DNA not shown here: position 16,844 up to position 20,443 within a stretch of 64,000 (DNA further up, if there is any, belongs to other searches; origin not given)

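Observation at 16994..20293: Orphan AddA/RecB-like helicase-nuclease with no AddB or RecC/RecD partner, wedged between parE and dsbC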

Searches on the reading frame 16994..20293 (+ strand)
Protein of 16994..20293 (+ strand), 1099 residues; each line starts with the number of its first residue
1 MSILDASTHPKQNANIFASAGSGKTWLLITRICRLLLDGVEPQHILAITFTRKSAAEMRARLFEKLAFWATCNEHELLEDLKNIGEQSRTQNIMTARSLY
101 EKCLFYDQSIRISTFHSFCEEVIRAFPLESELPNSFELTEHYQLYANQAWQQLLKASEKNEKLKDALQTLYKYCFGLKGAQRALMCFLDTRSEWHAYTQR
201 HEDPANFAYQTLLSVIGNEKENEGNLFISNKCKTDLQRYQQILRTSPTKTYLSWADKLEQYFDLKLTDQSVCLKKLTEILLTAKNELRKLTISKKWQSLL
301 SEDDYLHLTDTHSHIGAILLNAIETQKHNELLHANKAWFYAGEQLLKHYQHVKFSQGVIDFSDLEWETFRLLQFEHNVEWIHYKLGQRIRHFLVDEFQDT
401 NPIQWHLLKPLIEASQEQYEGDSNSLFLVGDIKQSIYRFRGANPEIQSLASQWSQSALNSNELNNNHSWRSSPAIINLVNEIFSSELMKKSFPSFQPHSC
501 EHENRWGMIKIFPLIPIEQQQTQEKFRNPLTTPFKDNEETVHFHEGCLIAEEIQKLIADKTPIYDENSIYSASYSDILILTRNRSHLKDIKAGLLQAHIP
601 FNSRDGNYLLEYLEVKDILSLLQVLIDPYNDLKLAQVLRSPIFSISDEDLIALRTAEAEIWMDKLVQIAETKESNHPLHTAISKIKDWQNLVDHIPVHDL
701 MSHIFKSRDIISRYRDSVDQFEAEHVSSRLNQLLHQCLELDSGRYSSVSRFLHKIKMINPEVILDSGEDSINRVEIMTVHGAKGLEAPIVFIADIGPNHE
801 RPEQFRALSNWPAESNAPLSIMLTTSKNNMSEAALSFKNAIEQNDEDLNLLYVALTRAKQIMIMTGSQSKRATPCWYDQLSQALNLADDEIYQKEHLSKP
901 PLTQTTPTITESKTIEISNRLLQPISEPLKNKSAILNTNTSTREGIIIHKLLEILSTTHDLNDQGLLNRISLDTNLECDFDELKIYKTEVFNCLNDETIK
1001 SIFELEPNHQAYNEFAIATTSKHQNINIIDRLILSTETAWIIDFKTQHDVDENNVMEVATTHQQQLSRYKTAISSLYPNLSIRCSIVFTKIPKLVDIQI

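Call 5: search_protein_families(library=pfam, proteins=[window:16994-20293:+])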
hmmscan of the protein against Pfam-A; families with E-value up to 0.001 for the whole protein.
window:16994-20293:+ (1099 aa): 5 families
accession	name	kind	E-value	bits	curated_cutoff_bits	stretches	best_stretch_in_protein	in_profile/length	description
PF00580.27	UvrD-helicase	-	8.3e-52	177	23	1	5-447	7-263/271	UvrD/REP helicase N-terminal domain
PF13361.12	UvrD_C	-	1.1e-29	104.5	25.6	1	463-867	3-348/350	UvrD-like helicase C-terminal domain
PF13245.12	AAA_19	-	4.7e-14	53.2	25.1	1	9-440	9-134/134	AAA domain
PF13538.12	UvrD_C_2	-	3.1e-09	37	27.4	1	775-803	3-32/52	UvrD-like helicase C-terminal domain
PF13087.12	AAA_12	-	5.8e-05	23.2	27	0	715-868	84-194/195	AAA domain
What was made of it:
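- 16994..20293 (+): addA: SF1A (UvrD-type) helicase fused to a C-terminal RecB-type PD-(D/E)xK nuclease, 1099 aa. Pfam UvrD-helicase and UvrD_C (call 5).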

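Call 6: search_protein_families(library=ncbifam, proteins=[window:16994-20293:+])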
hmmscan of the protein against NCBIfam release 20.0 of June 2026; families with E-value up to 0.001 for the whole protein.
window:16994-20293:+ (1099 aa): 14 families
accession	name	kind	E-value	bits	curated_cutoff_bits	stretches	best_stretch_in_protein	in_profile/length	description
TIGR02784.1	addA_alphas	equivalog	2.6e-170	569.2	860.75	2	7-901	6-906/1138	double-strand break repair helicase AddA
TIGR02785.1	addA_Gpos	equivalog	4.8e-87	293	707.65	1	12-953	15-965/1234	helicase-exonuclease AddAB subunit AddA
NF010487.0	PRK13909.1-4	equivalog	9.1e-78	262.5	759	3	344-624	279-525/924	RecB-like helicase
NF010485.0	PRK13909.1-2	equivalog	2e-76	258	650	1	16-1089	8-899/909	RecB-like helicase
TIGR00609.1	recB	equivalog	4.4e-65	220.5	696.05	1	16-875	14-822/1175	exodeoxyribonuclease V subunit beta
TIGR01073.1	pcrA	equivalog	1.6e-53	182.2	911.2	3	569-793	339-568/725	DNA helicase PcrA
TIGR01075.1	uvrD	equivalog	2.3e-50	171.7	1144.45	3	333-484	156-293/715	DNA helicase II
NF008743.0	PRK11773.1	equivalog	9.3e-48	163.1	965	3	331-484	159-298/720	DNA helicase II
TIGR01074.1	rep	equivalog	1.9e-42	145.4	951.45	3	306-483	129-290/668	DNA helicase Rep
NF010486.0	PRK13909.1-3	equivalog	2.6e-37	128.3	1109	2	307-487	247-427/921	RecB-like helicase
NF010484.0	PRK13909.1-1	equivalog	6.5e-36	123.5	1074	1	12-485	6-437/945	RecB-like helicase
NF008172.0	PRK10919.1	equivalog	3.2e-28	98.4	1168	3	297-481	121-289/673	DNA helicase Rep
NF008276.0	PRK11054.1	equivalog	5.4e-23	81.3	543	2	344-470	394-503/684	DNA helicase IV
NF041464.1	HelD_BACSU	equivalog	3.1e-06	25.4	419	1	358-485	517-632/779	RNA polymerase recycling motor HelD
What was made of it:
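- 16994..20293 (+): NCBIfam addA_alphas 569 bits, against recB 220 and uvrD 172 (call 6).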

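Call 8: find_homologous_proteins(query=window:16994-20290:+)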
Query window:16994-20290:+ (1099 aa): 7977 proteins with E <= 0.001 among 8000 candidates; the best 120 are listed.
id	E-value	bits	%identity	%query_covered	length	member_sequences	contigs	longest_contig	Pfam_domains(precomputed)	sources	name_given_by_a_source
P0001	0.0e+0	2491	100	100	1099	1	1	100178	PF13538.13,PF13361.13,PF13245.13,PF00580.28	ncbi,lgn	ncbi:MAG: UvrD-helicase domain-containing protein [Pseudomonadota bacterium]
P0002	0.0e+0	1569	63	100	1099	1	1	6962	PF13538.13,PF12705.14,PF13361.13,PF13245.13,PF00580.28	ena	-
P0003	0.0e+0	1535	62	100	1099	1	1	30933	PF13538.13,PF13087.13,PF12705.14,PF01443.25,PF13361.13,PF13245.13,PF00580.28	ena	-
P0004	0.0e+0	1529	62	100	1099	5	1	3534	PF13538.13,PF12705.14,PF13361.13,PF13245.13,PF00580.28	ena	-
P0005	0.0e+0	1505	61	100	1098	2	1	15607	PF13538.13,PF12705.14,PF13361.13,PF13245.13,PF00580.28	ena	-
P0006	0.0e+0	1492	60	100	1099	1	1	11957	PF13538.13,PF12705.14,PF13361.13,PF13245.13,PF08378.18,PF00580.28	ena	-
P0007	0.0e+0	1289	54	100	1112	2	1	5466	PF13538.13,PF13361.13,PF13245.13,PF00580.28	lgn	-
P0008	0.0e+0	1277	54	100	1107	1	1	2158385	PF13538.13,PF13361.13,PF13245.13,PF00580.28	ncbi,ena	-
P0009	0.0e+0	1277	54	100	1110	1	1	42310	PF13538.13,PF13361.13,PF13245.13,PF00580.28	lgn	-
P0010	0.0e+0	1271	54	100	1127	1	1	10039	PF13538.13,PF13361.13,PF13245.13,PF00580.28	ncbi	-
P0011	0.0e+0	1268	53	100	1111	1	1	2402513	PF13538.13,PF13361.13,PF13245.13,PF00580.28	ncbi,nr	ncbi:MAG: UvrD-helicase domain-containing protein [Gammaproteobacteria bacterium]|nr:UvrD-helicase d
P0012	0.0e+0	1267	53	100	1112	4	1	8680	PF13538.13,PF13361.13,PF13245.13,PF00580.28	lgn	-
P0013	0.0e+0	1265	53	100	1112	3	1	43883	PF13538.13,PF13361.13,PF13245.13,PF00580.28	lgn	-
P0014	0.0e+0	1262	53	100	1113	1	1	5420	PF13538.13,PF13361.13,PF13245.13,PF00580.28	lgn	-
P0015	0.0e+0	1261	53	100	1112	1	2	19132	PF13538.13,PF13361.13,PF13245.13,PF00580.28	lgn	-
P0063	8.8e-242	824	41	100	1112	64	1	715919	PF13538.13,PF12705.14,PF13361.13,PF13245.13,PF00580.28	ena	-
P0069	9.2e-217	741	37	99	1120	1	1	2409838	PF13538.13,PF12705.14,PF13361.13,PF13245.13,PF00580.28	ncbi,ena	-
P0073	1.1e-210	721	37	99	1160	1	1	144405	PF13538.13,PF12705.14,PF13361.13,PF13245.13,PF00580.28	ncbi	-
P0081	1.0e-198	681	34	99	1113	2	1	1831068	PF13538.13,PF12705.14,PF13361.13,PF13245.13,PF00580.28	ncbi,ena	-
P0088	2.8e-197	676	34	99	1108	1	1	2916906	PF13538.13,PF12705.14,PF13361.13,PF13245.13,PF00580.28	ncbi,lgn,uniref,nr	ncbi:ATP-dependent helicase/nuclease subunit A [Thiogranum longum]|uniref:DNA 3'-5' helicase n=1 Tax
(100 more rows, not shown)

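Call 9: find_encoding_contigs(protein=P0001, flank=10000, max_places=3)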
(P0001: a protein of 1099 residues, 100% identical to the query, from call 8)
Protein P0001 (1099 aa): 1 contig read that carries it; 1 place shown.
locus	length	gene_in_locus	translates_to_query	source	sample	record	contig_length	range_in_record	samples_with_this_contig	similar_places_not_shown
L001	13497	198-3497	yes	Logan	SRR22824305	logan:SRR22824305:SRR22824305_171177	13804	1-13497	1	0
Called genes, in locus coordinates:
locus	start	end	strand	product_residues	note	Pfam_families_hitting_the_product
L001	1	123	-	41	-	?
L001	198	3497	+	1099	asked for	PF00580:UvrD-helicase, PF13245:AAA_19, PF13361:UvrD_C, PF13538:UvrD_C_2 (faint)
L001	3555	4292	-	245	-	PF10411:DsbC_N, PF13098:Thioredoxin_2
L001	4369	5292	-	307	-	PF02899:Phage_int_SAM_1, PF13495:Phage_int_SAM_4 (faint), PF00589:Phage_integrase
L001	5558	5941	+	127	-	PF06271:RDD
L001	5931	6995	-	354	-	PF03739:LptF_LptG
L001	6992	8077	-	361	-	PF03739:LptF_LptG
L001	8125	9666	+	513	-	PF02789:Peptidase_M17_N, PF00883:Peptidase_M17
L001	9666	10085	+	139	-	PF04364:DNA_pol3_chi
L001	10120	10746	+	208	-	PF00775:Dioxygenase_C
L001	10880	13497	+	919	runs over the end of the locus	PF00133:tRNA-synt_1, PF09334:tRNA-synt_1g (weak), PF13603:tRNA-synt_1_2, PF08264:Anticodon_1, PF10458:Val_tRNA-synt_C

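Call 10: find_encoding_contigs(protein=P0088, flank=10000, max_places=3)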
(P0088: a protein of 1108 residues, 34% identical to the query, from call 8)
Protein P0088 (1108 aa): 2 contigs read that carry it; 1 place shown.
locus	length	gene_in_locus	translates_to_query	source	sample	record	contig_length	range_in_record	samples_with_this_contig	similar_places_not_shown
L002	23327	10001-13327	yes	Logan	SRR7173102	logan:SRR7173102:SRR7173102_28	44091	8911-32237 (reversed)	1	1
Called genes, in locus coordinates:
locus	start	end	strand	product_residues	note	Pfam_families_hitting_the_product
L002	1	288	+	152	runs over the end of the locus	PF01584:CheW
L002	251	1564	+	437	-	PF13432:TPR_16 (faint), PF01739:CheR, PF13431:TPR_17 (faint), PF07719:TPR_2 (faint), PF00515:TPR_1 (faint), PF13181:TPR_8 (weak)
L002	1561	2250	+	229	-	PF01584:CheW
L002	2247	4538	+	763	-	PF01627:Hpt, PF02518:HATPase_c, PF01584:CheW, PF00072:Response_reg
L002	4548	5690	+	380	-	PF00072:Response_reg, PF01339:CheB_methylest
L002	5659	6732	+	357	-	PF00072:Response_reg, PF00990:GGDEF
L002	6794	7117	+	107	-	PF12797:Fer4_2 (faint), PF12837:Fer4_6 (faint), PF13237:Fer4_10 (faint), PF13183:Fer4_8 (faint), PF12838:Fer4_7 (weak), PF13187:Fer4_9 (faint), PF00037:Fer4 (weak), PF11953:DUF3470, +1 more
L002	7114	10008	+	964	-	PF12705:PDDEXK_1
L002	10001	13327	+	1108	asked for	PF00580:UvrD-helicase, PF13245:AAA_19, PF13538:UvrD_C_2 (faint), PF13361:UvrD_C, PF12705:PDDEXK_1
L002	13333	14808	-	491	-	PF00672:HAMP, PF00512:HisKA, PF02518:HATPase_c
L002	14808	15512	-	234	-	PF00072:Response_reg, PF00486:Trans_reg_C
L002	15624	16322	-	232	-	PF06468:Spond_N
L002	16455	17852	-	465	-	-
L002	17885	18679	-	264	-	PF10411:DsbC_N, PF13098:Thioredoxin_2, PF01323:DSBA (faint)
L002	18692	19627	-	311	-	PF02899:Phage_int_SAM_1, PF00589:Phage_integrase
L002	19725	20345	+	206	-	PF12804:NTP_transf_3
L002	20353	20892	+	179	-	PF03205:MobB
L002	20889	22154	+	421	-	PF03453:MoeA_N, PF00994:MoCF_biosynth, PF03454:MoeA_C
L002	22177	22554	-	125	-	PF00085:Thioredoxin, PF14595:Thioredoxin_9, PF13098:Thioredoxin_2, PF13905:Thioredoxin_8 (faint)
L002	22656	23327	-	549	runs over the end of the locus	PF00990:GGDEF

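Call 11: find_encoding_contigs(protein=P0008, flank=10000, max_places=2)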
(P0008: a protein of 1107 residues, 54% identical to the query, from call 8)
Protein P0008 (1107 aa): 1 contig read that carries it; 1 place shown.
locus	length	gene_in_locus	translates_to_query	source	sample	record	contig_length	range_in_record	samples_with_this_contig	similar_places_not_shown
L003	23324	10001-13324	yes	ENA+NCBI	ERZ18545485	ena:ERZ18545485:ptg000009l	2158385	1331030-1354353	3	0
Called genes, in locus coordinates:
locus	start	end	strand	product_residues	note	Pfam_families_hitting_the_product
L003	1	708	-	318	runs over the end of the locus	PF00152:tRNA-synt_2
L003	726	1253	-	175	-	PF08207:EFP_N, PF01132:EFP, PF09285:Elong-fact-P_C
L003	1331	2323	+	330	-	PF04055:Radical_SAM (weak), PF13353:Fer4_12 (weak)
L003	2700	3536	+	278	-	PF00989:PAS (weak)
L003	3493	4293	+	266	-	PF00990:GGDEF, PF00563:EAL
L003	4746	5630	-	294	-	PF01435:Peptidase_M48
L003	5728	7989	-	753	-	PF00521:DNA_topoisoIV, PF03989:DNA_gyraseA_C (faint)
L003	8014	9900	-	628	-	PF02518:HATPase_c, PF00204:DNA_gyraseB, PF01751:Toprim, PF00986:DNA_gyraseB_C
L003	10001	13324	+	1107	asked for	PF00580:UvrD-helicase, PF13245:AAA_19, PF13361:UvrD_C, PF13538:UvrD_C_2 (faint)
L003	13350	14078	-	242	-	PF10411:DsbC_N, PF13098:Thioredoxin_2, PF01323:DSBA (faint)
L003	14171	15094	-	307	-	PF02899:Phage_int_SAM_1, PF00589:Phage_integrase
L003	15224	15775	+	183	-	PF06271:RDD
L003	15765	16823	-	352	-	PF03739:LptF_LptG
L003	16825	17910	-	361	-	PF03739:LptF_LptG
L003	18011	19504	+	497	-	PF02789:Peptidase_M17_N, PF00883:Peptidase_M17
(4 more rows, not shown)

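Call 12: find_encoding_contigs(protein=P0003, flank=10000, max_places=2)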
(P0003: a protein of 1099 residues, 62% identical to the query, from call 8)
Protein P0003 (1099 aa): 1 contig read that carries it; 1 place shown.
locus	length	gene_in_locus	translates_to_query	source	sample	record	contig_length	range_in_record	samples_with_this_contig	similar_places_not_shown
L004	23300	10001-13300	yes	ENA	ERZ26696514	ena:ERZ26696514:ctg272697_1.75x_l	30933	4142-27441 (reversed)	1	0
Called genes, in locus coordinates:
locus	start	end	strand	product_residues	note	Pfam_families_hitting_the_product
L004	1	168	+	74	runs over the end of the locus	-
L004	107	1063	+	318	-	PF00989:PAS (weak), PF00990:GGDEF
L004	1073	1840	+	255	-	PF00563:EAL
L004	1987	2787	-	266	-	-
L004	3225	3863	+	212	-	-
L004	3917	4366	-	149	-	-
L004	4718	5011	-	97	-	-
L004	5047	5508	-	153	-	PF01435:Peptidase_M48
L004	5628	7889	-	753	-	PF00521:DNA_topoisoIV, PF03989:DNA_gyraseA_C (faint)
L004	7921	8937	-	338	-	PF00204:DNA_gyraseB, PF01751:Toprim, PF00986:DNA_gyraseB_C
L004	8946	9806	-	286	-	PF02518:HATPase_c, PF00204:DNA_gyraseB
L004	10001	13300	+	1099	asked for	PF00580:UvrD-helicase, PF01443:Viral_helicase1 (faint), PF13245:AAA_19, PF12705:PDDEXK_1 (faint), PF13087:AAA_12 (faint), PF13361:UvrD_C, PF13538:UvrD_C_2 (faint)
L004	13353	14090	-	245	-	PF10411:DsbC_N, PF13098:Thioredoxin_2, PF13462:Thioredoxin_4 (faint)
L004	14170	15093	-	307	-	PF02899:Phage_int_SAM_1, PF13495:Phage_int_SAM_4 (faint), PF00589:Phage_integrase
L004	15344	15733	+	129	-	PF06271:RDD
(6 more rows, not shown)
